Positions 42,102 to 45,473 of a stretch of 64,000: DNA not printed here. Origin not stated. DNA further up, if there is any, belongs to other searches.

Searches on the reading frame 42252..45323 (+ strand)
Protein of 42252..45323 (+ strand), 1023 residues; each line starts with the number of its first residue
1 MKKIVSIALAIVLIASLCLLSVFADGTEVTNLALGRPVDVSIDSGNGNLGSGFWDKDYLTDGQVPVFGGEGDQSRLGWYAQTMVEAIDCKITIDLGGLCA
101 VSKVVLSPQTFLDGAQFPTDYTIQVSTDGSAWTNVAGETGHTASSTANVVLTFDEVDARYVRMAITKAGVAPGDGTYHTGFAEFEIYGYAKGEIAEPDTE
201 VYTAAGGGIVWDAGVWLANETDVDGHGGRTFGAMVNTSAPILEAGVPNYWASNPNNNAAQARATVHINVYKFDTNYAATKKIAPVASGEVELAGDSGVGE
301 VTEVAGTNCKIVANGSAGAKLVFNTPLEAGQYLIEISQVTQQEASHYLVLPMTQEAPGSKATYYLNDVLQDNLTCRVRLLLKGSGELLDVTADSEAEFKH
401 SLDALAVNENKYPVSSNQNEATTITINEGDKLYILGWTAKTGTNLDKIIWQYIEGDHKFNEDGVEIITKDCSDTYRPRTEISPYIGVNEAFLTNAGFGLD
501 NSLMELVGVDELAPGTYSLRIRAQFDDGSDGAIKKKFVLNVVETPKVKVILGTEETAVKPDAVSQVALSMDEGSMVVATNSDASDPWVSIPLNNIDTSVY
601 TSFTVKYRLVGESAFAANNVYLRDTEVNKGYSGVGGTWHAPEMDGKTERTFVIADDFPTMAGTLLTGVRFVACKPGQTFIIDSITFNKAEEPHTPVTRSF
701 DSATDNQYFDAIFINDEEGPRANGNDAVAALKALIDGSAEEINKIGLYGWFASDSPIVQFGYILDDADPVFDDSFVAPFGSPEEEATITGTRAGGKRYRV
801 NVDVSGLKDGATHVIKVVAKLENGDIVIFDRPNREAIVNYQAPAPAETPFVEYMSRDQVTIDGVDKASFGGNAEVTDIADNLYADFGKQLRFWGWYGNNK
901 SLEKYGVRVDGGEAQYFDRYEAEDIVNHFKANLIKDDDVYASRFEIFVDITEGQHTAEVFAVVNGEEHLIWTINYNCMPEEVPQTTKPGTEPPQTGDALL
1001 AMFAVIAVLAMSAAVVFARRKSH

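Call 49: search_protein_families(library=pfam, proteins=[window:42252-45323:+], max_evalue=1e-8)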
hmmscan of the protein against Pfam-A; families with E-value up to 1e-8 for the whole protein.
window:42252-45323:+ (1023 aa): 2 families
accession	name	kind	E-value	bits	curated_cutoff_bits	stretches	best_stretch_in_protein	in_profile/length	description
PF00754.31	F5_F8_type_C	-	4.8e-14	53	28.2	1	53-167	11-114/127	F5/8 type C domain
PF22633.2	F5_F8_type_C_2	-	5e-12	46.7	27.8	1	89-163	20-91/91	NedA-like, galactose-binding domain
